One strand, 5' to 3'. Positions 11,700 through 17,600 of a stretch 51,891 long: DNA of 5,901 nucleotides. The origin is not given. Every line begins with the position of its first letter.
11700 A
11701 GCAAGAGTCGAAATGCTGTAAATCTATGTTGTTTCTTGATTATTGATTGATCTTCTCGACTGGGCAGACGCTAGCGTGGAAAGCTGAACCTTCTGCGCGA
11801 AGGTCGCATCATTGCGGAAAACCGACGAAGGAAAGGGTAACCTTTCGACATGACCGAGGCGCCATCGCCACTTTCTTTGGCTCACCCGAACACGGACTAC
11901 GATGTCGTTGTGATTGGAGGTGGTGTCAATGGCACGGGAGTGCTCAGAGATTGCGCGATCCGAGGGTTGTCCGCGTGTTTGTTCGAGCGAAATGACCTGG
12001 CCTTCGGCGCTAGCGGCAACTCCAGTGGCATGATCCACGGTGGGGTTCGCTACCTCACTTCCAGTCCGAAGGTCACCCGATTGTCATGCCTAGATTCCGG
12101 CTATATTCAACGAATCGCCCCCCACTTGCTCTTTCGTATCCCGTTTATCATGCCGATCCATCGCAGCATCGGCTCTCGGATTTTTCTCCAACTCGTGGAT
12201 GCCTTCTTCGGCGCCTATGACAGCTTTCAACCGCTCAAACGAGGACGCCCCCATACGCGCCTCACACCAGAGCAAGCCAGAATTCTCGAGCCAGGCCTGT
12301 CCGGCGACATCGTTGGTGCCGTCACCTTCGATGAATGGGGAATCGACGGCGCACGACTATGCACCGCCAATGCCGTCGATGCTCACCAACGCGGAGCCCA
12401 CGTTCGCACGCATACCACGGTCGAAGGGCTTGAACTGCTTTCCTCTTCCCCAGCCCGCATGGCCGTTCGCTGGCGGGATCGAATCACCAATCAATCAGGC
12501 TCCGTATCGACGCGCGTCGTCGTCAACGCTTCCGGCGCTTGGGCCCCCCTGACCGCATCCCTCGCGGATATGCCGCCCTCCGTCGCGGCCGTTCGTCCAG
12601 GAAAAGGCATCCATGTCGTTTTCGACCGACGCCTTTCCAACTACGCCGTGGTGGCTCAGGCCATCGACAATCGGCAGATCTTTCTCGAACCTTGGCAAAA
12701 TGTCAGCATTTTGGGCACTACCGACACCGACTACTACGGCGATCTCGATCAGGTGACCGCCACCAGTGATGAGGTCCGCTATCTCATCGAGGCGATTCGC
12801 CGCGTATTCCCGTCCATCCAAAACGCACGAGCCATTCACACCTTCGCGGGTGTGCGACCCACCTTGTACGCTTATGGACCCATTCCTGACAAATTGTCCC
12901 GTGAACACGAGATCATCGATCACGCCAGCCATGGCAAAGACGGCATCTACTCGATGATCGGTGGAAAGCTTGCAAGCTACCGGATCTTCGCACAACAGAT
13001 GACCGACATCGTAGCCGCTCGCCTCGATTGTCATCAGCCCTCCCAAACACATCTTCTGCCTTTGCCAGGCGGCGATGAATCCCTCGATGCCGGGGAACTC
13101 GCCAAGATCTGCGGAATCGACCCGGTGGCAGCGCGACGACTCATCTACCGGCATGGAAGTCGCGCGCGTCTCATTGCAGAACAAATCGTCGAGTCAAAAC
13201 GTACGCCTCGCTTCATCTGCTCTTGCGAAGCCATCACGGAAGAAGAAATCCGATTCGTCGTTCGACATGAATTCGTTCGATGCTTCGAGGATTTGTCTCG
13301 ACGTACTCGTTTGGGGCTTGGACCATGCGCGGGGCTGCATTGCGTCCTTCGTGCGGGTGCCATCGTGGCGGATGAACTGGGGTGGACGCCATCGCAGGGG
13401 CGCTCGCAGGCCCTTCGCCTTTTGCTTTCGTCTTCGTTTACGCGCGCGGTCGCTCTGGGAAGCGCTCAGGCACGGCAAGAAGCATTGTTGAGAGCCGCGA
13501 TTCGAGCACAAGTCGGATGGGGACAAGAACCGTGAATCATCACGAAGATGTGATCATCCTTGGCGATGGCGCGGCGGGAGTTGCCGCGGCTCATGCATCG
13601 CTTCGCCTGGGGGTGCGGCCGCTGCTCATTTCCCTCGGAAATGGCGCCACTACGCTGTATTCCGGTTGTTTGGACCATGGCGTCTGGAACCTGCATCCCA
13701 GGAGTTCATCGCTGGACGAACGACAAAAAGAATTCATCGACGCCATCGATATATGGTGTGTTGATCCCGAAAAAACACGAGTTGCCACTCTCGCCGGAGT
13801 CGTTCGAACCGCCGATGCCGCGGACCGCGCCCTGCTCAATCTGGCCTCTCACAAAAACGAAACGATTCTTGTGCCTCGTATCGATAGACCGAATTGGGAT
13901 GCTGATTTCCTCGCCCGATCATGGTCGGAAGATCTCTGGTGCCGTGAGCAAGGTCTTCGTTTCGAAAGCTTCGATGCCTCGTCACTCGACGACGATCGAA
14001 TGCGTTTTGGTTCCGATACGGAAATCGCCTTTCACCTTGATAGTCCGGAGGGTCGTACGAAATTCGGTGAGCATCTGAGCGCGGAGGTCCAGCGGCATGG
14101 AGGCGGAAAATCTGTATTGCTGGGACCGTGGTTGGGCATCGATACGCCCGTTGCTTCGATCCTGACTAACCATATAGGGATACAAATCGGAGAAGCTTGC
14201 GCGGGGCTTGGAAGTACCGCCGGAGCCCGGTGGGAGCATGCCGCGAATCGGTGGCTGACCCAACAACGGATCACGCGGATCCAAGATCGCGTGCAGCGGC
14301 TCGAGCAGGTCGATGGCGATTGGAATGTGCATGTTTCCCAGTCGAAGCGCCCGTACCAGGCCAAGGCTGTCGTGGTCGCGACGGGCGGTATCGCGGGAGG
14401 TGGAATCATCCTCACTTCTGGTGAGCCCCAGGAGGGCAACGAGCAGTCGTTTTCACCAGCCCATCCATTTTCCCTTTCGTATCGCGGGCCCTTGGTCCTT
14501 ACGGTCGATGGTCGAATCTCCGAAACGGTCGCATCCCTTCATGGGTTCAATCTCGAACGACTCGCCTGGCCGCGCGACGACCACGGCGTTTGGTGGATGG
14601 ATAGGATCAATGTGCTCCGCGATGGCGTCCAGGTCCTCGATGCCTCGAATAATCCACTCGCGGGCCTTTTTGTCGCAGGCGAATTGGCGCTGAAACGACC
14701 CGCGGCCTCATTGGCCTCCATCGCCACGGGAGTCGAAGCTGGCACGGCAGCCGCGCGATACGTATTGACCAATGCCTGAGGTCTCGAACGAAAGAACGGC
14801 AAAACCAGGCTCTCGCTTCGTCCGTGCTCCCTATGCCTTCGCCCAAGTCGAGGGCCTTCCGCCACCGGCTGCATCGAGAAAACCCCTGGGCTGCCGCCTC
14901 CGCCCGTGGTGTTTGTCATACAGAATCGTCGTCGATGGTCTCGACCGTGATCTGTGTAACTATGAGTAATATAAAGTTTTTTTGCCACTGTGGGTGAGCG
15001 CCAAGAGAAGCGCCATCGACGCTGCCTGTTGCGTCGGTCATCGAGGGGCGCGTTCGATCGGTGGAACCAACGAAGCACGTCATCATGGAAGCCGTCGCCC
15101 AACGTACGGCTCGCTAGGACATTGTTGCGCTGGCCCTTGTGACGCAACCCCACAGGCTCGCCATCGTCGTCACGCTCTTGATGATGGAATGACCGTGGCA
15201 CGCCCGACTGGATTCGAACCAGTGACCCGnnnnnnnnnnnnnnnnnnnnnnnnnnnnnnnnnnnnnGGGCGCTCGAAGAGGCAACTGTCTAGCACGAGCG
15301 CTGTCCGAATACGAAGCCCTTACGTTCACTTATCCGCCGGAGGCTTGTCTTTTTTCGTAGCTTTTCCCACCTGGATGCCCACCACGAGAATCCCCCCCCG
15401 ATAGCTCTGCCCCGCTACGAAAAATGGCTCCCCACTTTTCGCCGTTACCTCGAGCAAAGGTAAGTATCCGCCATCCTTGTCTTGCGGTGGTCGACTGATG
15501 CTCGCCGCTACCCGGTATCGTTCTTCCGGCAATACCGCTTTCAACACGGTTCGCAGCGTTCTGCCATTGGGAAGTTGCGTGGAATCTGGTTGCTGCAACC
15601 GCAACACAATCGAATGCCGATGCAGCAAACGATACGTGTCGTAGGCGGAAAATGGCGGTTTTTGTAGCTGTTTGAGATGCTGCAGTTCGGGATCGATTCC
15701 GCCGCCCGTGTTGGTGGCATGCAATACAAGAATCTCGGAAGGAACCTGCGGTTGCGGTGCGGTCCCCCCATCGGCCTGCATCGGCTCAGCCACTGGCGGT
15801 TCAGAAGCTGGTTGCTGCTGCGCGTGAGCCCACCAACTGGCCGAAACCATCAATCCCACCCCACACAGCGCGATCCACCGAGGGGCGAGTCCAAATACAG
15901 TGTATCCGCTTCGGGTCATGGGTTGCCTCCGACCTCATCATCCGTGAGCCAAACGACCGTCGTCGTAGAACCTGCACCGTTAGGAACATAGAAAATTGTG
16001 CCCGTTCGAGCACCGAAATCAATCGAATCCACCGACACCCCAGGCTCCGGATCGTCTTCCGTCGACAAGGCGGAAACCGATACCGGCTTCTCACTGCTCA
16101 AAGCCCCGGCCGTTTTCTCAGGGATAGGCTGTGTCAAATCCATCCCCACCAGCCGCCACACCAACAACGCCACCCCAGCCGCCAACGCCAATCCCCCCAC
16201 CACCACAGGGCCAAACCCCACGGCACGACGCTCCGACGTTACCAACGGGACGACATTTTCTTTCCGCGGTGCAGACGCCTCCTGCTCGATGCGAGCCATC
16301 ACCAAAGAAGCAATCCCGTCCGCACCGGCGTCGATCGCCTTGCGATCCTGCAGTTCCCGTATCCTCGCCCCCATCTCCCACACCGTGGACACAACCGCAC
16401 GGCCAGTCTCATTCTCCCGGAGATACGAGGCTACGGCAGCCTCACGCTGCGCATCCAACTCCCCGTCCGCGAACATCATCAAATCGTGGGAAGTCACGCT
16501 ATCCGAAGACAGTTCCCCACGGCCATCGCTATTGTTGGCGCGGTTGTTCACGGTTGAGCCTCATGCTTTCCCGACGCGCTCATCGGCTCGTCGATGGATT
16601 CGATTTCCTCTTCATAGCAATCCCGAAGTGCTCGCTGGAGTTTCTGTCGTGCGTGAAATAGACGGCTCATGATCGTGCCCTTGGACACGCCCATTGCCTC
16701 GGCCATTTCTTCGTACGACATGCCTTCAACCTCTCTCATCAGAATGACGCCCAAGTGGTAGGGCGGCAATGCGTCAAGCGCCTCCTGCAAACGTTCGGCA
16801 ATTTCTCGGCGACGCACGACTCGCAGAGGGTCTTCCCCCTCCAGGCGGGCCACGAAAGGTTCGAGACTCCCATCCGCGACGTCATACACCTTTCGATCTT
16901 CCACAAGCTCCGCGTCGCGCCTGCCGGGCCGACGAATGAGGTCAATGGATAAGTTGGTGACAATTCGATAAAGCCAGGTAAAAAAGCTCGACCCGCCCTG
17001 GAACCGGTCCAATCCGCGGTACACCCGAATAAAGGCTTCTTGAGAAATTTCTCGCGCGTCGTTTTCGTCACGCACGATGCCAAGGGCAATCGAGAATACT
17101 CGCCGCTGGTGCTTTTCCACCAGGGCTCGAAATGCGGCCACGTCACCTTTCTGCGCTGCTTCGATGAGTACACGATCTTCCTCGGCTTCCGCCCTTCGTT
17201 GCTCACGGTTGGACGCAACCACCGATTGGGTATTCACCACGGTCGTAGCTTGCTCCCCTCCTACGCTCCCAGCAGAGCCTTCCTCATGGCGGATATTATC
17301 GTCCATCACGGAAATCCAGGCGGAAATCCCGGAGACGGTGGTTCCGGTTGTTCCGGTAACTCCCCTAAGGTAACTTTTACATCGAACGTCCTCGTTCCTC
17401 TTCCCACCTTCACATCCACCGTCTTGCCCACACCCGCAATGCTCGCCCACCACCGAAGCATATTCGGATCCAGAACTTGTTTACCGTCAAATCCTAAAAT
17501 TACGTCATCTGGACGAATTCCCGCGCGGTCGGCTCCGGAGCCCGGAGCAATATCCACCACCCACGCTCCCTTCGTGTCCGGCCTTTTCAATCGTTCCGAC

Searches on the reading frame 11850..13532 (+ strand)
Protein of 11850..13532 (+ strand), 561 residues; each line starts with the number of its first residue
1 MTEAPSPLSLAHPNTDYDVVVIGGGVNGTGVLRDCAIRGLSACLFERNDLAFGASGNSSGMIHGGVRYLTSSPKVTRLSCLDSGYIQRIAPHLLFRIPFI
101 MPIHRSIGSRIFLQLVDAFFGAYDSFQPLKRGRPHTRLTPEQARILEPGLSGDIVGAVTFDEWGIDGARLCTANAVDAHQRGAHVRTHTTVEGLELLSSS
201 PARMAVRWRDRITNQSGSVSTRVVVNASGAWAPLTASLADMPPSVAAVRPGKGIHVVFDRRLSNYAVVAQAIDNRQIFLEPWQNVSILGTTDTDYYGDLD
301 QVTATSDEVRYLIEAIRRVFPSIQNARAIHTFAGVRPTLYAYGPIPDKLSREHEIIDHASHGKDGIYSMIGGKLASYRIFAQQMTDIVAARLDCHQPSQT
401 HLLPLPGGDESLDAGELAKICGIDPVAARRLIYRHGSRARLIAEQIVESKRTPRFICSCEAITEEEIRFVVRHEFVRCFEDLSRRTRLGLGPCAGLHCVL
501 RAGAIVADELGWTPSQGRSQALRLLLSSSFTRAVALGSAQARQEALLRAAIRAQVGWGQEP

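Call 9: search_protein_families(library=pfam, proteins=[window:11850-13532:+], max_evalue=0.001)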
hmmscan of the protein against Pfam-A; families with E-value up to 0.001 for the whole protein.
window:11850-13532:+ (561 aa): 3 families
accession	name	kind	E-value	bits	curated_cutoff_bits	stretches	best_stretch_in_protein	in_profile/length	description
PF01266.30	DAO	-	1.4e-51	176.5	27.9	1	18-377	1-352/353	FAD dependent oxidoreductase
PF16901.10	DAO_C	-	4.8e-16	59.2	31.4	1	398-515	1-124/126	C-terminal domain of alpha-glycerophosphate oxidase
PF04324.20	Fer2_BFD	-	1.1e-07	32.5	26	1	456-507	2-49/50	BFD-like [2Fe-2S] binding domain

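Call 10: search_protein_families(library=ncbifam, proteins=[window:11850-13532:+], max_evalue=1)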
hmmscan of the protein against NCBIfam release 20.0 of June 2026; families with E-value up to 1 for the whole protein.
window:11850-13532:+ (561 aa): 30 families (the best 25 are shown)
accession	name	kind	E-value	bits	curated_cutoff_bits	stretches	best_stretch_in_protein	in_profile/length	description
TIGR03377.1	glycerol3P_GlpA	equivalog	2.2e-100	336.7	552.8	1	18-556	1-523/530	anaerobic glycerol-3-phosphate dehydrogenase subunit GlpA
NF008313.0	PRK11101.1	equivalog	1.1e-85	288.3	425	1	14-521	6-498/548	anaerobic glycerol-3-phosphate dehydrogenase subunit A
NF008899.0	PRK12266.1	equivalog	2.1e-77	260.7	360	1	14-490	4-482/508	glycerol-3-phosphate dehydrogenase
NF009906.0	PRK13369.1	equivalog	2.2e-70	237.6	352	1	14-490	4-481/502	glycerol-3-phosphate dehydrogenase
NF033461.1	glycerol3P_ox_1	equivalog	2.3e-48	164.9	840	1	14-339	16-349/607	type 1 glycerol-3-phosphate oxidase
TIGR02352.1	thiamin_ThiO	equivalog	8e-18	64.6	250.8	2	134-366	116-333/351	glycine oxidase ThiO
NF033460.1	glycerol3P_ox_II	equivalog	1.8e-12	47.1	460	2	141-337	124-316/361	type 2 glycerol-3-phosphate oxidase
TIGR03197.1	MnmC_Cterm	equivalog_domain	1.9e-07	30.5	174.2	1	18-63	1-47/400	FAD-dependent 5-carboxymethylaminomethyl-2-thiouridine(34) oxidoreductase MnmC1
NF002480.1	PRK01747.1-1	equivalog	7.3e-07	28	540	1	9-64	241-297/645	bifunctional tRNA (5-methylaminomethyl-2-thiouridine)(34)-methyltransferase MnmC2/FAD-dependent 5-carboxymethylaminomethyl-2-thiouridine(34)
NF008726.1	PRK11728.1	equivalog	1.2e-06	27.6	299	2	17-74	1-61/389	L-2-hydroxyglutarate oxidase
NF009074.0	PRK12409.1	equivalog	1.8e-06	27.4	494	1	136-365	164-388/410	D-amino acid dehydrogenase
TIGR03364.1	HpnW_proposed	hypoth_equivalog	0.0004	19.6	285.1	1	17-61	1-45/365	TIGR03364 family FAD-dependent oxidoreductase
NF050086.1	pipecolate_AmaA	exception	0.00052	18.8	600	1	14-66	23-75/425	L-pipecolate oxidase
TIGR02032.1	GG-red-SF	subfamily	0.002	17.9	158.8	1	17-50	1-34/297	geranylgeranyl reductase family protein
NF053717.1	VnlPnlRedVprA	equivalog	0.0029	16.5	600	1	14-58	4-48/481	vinyl phenol reductase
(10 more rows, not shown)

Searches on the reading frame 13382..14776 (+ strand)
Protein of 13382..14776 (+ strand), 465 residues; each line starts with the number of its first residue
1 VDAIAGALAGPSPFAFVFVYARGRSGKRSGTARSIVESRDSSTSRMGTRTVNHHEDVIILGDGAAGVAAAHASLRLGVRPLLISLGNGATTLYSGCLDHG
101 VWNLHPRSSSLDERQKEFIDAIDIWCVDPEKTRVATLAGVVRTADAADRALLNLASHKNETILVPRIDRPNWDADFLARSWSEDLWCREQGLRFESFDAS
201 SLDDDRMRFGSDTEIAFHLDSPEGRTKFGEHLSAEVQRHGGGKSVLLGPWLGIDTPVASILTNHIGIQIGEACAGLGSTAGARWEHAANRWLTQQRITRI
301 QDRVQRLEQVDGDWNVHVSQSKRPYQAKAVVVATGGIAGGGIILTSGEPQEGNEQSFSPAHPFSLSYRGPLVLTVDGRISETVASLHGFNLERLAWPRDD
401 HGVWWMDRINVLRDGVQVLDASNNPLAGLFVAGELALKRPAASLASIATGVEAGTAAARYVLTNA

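Call 9: search_protein_families(library=pfam, proteins=[window:13382-14776:+], max_evalue=0.001)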
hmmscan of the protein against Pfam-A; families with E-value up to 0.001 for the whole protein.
window:13382-14776:+ (465 aa): 4 families
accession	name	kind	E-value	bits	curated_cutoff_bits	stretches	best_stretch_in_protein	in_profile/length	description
PF07992.20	Pyr_redox_2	-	3.4e-06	27.1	26.1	0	56-105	2-49/291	Pyridine nucleotide-disulphide oxidoreductase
PF01134.28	GIDA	-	3.6e-06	26.7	22.1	0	56-85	1-29/391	Glucose inhibited division protein A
PF00890.30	FAD_binding_2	-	4.1e-05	23.4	20.4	0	56-97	1-45/414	FAD binding domain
PF01266.30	DAO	-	0.00015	21.9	27.9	0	56-127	1-72/353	FAD dependent oxidoreductase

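Call 10: search_protein_families(library=ncbifam, proteins=[window:13382-14776:+], max_evalue=1)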
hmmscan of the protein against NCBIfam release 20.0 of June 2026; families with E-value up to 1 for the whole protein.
window:13382-14776:+ (465 aa): 39 families (the best 25 are shown)
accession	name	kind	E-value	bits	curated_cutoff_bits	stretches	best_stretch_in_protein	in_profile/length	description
NF003726.0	PRK05329.2-5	equivalog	1.5e-10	40.5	354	2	214-343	183-315/415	glycerol-3-phosphate dehydrogenase subunit GlpB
NF003723.0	PRK05329.2-1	equivalog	1.8e-09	36.8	680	2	213-343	199-329/436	glycerol-3-phosphate dehydrogenase subunit GlpB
NF003725.0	PRK05329.2-4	equivalog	5.1e-09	35.5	345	2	215-342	197-326/429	glycerol-3-phosphate dehydrogenase subunit GlpB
NF003722.0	PRK05329.1-5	equivalog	2.7e-07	30.2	349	1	135-342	111-328/428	glycerol-3-phosphate dehydrogenase subunit GlpB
NF003724.0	PRK05329.2-3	equivalog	3.7e-07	29.5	327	1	212-346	186-323/426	glycerol-3-phosphate dehydrogenase subunit GlpB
TIGR01292.1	TRX_reduct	equivalog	3.4e-06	26.1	343.45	2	56-85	2-31/300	thioredoxin-disulfide reductase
NF002480.1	PRK01747.1-1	equivalog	6.4e-06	24.8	540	2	21-177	213-364/645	bifunctional tRNA (5-methylaminomethyl-2-thiouridine)(34)-methyltransferase MnmC2/FAD-dependent 5-carboxymethylaminomethyl-2-thiouridine(34)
TIGR03378.1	glycerol3P_GlpB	equivalog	6.6e-06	25.4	174.15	1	56-98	2-44/419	anaerobic glycerol-3-phosphate dehydrogenase subunit GlpB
NF003719.0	PRK05329.1-2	equivalog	0.0001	21.3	359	2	56-98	4-46/423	glycerol-3-phosphate dehydrogenase subunit GlpB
NF009477.0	PRK12843.1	equivalog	0.00014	20.5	758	1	44-95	6-59/578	FAD-dependent oxidoreductase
TIGR04018.1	Bthiol_YpdA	hypoth_equivalog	0.00021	20.2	339.9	1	302-364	91-151/316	YpdA family putative bacillithiol disulfide reductase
NF005510.0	PRK07121.1-3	subfamily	0.00027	19.8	481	1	51-96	16-66/492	FAD-binding protein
TIGR03140.1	AhpF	equivalog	0.00035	19.2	502.9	1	46-84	204-242/515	alkyl hydroperoxide reductase subunit F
TIGR01372.1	soxA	subfamily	0.0011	16.8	1164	1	49-83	163-197/996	sarcosine oxidase subunit alpha family protein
NF005064.0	PRK06481.1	equivalog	0.0013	17.6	542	1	32-83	39-90/506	flavocytochrome c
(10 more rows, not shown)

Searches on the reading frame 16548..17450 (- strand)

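Call 9: search_protein_families(library=pfam, proteins=[window:16548-17450:-], max_evalue=0.001)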
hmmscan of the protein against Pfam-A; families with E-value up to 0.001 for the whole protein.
window:16548-17450:- (300 aa): 5 families
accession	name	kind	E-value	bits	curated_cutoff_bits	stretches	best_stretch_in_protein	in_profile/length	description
PF04542.20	Sigma70_r2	-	3.1e-18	65.8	24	1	110-177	1-70/71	Sigma-70 region 2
PF08281.18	Sigma70_r4_2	-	4.4e-15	55.5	25.7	1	219-271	2-54/54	Sigma-70, region 4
PF04545.22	Sigma70_r4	-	2.9e-10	39.9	24.1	1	224-272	1-49/50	Sigma-70, region 4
PF07638.17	Sigma70_ECF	-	2.3e-09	37.9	21.1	1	95-277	7-185/185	ECF sigma factor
PF02001.22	DUF134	-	0.00038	21.4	27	1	236-275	43-82/98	Protein of unknown function DUF134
